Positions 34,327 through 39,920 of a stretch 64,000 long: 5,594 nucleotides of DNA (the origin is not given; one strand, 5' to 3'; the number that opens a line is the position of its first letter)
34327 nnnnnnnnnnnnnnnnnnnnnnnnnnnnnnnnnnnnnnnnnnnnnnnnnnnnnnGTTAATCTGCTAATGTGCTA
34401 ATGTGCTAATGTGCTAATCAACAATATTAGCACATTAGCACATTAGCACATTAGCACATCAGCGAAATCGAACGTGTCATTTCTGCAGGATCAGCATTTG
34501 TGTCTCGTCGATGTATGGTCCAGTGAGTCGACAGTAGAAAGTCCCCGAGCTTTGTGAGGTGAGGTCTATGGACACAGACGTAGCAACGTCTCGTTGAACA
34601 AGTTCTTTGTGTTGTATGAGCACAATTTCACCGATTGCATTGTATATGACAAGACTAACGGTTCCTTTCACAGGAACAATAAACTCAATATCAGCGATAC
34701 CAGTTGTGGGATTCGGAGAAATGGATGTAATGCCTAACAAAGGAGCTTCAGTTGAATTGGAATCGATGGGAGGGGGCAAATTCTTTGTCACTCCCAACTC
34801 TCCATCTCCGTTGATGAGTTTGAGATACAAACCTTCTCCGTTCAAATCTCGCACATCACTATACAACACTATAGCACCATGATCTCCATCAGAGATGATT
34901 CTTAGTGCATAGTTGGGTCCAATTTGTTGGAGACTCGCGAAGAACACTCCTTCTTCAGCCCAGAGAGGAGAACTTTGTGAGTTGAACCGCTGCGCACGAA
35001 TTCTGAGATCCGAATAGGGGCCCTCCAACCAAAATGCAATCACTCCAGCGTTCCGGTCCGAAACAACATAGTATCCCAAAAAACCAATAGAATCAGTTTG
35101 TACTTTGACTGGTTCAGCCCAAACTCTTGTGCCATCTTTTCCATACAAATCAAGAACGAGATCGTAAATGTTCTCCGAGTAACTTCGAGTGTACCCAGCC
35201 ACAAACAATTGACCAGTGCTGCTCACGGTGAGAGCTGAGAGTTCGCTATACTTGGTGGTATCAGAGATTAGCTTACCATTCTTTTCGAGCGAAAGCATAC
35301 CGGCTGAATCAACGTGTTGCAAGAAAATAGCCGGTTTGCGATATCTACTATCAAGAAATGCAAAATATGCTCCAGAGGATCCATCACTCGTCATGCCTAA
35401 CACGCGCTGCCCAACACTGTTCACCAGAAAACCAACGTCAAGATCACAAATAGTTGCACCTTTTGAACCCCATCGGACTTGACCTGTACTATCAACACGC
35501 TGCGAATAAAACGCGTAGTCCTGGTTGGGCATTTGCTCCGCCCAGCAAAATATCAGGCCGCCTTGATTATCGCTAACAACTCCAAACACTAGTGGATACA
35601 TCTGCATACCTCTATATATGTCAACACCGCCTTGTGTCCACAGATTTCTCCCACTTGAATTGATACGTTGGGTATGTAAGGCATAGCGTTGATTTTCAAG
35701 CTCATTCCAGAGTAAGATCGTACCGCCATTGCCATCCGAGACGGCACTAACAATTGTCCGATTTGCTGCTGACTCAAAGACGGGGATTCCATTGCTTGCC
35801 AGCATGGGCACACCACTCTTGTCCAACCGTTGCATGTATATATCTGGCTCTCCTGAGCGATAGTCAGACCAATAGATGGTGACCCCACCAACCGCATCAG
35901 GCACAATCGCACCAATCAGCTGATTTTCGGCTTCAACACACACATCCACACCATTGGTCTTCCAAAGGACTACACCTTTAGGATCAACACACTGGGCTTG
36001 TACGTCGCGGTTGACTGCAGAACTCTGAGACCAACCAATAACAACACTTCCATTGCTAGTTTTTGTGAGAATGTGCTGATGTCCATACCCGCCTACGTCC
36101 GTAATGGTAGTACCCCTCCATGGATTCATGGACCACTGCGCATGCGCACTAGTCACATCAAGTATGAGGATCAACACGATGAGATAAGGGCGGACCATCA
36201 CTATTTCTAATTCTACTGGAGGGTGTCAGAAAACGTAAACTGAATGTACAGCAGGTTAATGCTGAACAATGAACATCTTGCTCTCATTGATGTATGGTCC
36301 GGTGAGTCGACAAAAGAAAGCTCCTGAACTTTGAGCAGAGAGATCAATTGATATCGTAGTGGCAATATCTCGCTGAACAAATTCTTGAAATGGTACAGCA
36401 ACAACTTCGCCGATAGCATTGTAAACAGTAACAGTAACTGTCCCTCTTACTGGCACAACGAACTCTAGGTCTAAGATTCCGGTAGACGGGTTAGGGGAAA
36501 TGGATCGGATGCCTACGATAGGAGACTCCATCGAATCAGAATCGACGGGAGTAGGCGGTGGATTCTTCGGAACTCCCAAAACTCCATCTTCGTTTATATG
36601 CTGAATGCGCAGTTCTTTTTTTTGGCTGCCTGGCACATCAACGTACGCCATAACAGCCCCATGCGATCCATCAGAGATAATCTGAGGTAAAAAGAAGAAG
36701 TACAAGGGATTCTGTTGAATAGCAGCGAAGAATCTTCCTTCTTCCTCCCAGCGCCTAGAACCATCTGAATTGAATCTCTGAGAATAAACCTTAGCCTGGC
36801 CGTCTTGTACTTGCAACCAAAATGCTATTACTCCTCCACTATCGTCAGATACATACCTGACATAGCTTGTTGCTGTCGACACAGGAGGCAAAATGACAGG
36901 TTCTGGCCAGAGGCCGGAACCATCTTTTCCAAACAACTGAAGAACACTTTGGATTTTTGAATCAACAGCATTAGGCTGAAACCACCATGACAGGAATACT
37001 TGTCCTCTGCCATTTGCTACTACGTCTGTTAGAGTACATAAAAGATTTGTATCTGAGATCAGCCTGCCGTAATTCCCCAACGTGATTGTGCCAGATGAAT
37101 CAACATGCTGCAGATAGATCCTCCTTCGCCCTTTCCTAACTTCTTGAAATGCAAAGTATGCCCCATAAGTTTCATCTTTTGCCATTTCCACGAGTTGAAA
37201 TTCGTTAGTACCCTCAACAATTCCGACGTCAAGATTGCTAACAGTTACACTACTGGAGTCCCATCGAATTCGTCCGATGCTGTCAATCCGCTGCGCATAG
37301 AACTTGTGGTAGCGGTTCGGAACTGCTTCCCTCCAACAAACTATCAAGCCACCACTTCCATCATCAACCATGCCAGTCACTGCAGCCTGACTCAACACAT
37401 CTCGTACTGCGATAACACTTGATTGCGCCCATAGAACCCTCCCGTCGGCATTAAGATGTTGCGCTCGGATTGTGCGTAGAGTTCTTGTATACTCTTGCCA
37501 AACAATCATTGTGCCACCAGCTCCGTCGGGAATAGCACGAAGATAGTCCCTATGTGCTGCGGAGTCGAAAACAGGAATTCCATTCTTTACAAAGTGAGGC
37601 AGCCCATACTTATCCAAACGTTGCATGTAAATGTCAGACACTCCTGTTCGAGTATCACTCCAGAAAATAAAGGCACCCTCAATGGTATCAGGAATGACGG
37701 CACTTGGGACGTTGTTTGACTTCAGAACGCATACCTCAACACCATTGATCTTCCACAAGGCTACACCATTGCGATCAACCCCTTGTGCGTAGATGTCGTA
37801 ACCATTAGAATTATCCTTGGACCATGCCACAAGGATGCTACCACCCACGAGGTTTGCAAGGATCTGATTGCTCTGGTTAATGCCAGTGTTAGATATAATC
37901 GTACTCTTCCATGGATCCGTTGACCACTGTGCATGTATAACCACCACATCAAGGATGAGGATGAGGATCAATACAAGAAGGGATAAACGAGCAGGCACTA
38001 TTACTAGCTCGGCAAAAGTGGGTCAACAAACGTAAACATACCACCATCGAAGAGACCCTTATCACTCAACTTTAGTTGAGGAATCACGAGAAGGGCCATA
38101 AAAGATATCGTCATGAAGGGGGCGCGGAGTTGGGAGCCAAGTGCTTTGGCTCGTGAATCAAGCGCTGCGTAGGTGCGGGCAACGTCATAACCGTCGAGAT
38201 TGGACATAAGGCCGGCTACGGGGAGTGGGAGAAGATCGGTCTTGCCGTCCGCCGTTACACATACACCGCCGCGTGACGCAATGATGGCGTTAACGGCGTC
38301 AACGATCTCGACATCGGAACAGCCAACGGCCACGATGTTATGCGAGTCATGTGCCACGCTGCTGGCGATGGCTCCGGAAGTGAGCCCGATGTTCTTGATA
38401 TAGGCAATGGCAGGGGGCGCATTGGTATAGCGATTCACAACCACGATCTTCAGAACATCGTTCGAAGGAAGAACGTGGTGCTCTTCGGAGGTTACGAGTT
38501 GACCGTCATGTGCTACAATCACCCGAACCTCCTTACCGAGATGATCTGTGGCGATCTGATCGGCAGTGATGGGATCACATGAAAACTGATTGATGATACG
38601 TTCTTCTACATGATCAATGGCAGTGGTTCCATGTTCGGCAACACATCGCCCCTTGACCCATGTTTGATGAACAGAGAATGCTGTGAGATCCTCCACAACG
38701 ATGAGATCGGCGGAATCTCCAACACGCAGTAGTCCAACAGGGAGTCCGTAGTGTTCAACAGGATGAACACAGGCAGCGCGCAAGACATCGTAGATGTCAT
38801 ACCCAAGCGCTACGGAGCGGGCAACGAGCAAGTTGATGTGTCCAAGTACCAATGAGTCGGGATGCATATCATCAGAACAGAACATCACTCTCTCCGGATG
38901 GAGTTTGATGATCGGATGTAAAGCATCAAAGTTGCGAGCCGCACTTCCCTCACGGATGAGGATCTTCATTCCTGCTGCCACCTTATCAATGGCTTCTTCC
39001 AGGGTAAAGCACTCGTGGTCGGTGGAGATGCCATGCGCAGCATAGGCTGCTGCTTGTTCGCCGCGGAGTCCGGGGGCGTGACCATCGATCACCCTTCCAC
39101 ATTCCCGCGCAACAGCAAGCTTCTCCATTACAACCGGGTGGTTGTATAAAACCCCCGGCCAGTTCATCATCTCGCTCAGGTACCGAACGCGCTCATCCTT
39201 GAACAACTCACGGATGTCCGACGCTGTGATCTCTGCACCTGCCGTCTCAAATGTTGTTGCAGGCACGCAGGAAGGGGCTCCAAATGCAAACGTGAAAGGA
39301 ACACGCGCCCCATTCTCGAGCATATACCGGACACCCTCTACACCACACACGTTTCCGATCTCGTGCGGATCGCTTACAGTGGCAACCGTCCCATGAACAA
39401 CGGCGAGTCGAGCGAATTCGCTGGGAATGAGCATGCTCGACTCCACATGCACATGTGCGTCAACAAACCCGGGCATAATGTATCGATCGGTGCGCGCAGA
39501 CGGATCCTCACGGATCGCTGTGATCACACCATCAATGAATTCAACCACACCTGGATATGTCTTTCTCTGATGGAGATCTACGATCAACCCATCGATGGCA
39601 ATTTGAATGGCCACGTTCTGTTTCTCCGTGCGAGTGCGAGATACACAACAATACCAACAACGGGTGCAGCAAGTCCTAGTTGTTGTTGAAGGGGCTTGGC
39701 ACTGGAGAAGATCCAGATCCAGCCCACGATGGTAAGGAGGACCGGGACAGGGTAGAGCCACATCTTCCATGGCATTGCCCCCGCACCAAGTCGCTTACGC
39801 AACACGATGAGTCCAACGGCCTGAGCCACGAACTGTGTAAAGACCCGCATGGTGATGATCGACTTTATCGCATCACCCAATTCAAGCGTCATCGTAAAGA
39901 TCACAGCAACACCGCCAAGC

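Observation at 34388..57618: Positional rule: five different short-period arrays each sit 7-36 nt upstream of a start codon and fill the larger intergenic gaps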

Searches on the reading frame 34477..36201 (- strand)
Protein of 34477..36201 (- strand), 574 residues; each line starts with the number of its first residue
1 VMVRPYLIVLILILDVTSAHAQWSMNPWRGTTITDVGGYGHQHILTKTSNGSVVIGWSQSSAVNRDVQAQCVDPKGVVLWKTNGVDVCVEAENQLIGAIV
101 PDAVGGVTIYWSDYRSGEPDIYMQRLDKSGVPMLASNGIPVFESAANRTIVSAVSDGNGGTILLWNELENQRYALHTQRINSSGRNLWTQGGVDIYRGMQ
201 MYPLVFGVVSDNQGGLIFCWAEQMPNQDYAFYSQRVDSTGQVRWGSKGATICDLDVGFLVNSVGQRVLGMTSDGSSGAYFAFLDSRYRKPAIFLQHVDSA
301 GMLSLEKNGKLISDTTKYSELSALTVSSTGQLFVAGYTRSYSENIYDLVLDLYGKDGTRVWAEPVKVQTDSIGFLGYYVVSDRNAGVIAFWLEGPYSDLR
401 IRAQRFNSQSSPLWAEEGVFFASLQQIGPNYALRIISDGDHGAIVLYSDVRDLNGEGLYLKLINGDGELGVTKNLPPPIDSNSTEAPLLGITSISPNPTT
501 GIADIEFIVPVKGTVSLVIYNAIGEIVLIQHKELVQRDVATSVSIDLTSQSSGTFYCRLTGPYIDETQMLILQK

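Call 9: search_protein_families(library=pfam, proteins=[window:34477-36201:-])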
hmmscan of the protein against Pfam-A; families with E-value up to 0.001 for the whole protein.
window:34477-36201:- (574 aa): 1 family
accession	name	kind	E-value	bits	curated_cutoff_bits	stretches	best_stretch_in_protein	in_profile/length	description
PF18962.6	Por_Secre_tail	-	4.4e-05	24.1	27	1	494-560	1-63/75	Secretion system C-terminal sorting domain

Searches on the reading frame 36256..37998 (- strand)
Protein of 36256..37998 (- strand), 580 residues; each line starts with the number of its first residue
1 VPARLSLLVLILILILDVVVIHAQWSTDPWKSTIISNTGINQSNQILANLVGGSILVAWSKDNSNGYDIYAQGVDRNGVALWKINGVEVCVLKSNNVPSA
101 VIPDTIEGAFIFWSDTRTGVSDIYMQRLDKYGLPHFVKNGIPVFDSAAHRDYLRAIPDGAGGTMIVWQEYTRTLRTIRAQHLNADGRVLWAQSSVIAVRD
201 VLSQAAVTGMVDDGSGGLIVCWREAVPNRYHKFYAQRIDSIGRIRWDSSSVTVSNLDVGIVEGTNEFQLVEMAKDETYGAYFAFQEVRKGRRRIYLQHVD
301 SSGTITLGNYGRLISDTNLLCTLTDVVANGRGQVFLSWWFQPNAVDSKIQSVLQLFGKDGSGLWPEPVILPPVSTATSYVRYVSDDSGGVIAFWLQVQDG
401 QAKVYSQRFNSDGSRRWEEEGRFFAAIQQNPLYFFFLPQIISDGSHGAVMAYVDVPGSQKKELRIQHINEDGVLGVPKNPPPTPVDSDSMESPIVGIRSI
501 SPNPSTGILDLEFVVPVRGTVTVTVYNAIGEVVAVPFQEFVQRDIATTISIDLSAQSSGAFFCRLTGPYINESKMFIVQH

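Call 43: search_protein_families(library=pfam, proteins=[window:36256-37998:-])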
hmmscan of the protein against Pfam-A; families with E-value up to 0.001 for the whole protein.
window:36256-37998:- (580 aa): 1 family
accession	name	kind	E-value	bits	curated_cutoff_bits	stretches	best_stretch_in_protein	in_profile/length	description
PF18962.6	Por_Secre_tail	-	2.1e-06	28.4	27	1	500-574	1-71/75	Secretion system C-terminal sorting domain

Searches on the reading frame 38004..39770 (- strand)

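Call 43: search_protein_families(library=pfam, proteins=[window:38004-39770:-])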
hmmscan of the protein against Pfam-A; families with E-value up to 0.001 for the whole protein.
window:38004-39770:- (588 aa): 3 families
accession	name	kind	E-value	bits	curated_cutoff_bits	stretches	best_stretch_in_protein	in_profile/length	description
PF13382.11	Adenine_deam_C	-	1.3e-52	178.1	27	1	429-577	14-166/169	Adenine deaminase C-terminal domain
PF01979.26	Amidohydro_1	-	4.6e-33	115.3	25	1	97-377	1-345/345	Amidohydrolase family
PF07969.17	Amidohydro_3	-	3.8e-07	30.4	29.7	0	323-377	406-471/472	Amidohydrolase family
